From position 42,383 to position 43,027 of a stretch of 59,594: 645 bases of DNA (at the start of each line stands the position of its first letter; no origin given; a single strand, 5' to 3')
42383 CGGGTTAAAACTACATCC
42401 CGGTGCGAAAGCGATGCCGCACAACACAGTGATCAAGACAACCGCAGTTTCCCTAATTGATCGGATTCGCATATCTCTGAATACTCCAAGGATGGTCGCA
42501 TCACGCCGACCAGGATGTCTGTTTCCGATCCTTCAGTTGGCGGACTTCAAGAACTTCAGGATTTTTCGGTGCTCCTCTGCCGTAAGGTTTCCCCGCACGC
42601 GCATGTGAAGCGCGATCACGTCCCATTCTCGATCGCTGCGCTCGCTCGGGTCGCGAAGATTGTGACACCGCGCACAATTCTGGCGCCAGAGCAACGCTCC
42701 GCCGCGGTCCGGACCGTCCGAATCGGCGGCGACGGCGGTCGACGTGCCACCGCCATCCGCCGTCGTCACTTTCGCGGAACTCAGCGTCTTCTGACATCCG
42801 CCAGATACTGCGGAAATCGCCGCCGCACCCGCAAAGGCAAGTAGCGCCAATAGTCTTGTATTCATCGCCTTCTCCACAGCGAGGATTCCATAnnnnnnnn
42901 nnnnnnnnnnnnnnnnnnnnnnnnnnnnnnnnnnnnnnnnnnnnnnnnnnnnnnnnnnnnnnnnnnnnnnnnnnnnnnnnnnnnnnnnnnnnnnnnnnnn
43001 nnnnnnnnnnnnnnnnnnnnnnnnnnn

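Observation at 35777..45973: Ten-gene redox cluster spanning outer membrane to cytoplasmic NAD(P): candidate undescribed electron conduit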

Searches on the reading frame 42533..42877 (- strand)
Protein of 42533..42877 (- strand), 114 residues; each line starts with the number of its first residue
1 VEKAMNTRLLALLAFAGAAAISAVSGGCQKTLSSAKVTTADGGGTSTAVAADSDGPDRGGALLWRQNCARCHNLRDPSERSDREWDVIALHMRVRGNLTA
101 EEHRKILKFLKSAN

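Call 3: search_protein_families(library=pfam, proteins=[window:42533-42877:-], max_evalue=0.01)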
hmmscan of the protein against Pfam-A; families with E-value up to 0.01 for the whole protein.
window:42533-42877:- (114 aa): 1 family
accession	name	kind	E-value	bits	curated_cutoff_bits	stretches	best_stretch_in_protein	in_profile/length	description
PF13442.11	Cytochrome_CBB3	-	0.0052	17.5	27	0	58-75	4-20/68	Cytochrome C oxidase, cbb3-type, subunit III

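Call 4: search_protein_families(library=ncbifam, proteins=[window:42533-42877:-], max_evalue=0.01)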
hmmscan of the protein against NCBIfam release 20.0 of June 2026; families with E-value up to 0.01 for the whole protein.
window:42533-42877:- (114 aa): 1 family
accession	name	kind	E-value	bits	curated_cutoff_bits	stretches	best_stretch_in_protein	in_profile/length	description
NF050122.1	bc1_QcrC_actin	exception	0.00097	18.5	200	1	41-74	117-153/253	cytochrome bc1 complex diheme cytochrome c subunit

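Call 70: search_protein_representatives(protein=window:42533-42877:-)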
Query: 114 residues. Proteins with E-value up to 0.001 (for the whole library): 972; up to 1e-10: 315; up to 1e-30: 1. The best 150 are listed.
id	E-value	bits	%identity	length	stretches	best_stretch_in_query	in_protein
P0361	2.2e-34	133.9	61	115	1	5-114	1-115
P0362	2.0e-23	98.7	59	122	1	33-114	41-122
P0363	2.1e-23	98.6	50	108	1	4-114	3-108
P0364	1.5e-22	95.9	72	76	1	54-114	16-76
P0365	3.1e-22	94.9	47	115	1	11-114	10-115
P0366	5.8e-22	94.0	46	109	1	8-113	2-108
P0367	1.5e-21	92.6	50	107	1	11-113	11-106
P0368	1.3e-20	89.6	68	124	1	53-114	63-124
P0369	1.6e-20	89.4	58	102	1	37-114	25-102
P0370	1.6e-20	89.4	54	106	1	12-114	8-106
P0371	2.8e-20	88.6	53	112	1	8-114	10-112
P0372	2.9e-20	88.6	61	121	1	38-114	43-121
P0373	4.8e-20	87.8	51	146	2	42-114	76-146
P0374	1.5e-19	86.3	59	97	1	46-113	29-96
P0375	2.6e-19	85.5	51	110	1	6-114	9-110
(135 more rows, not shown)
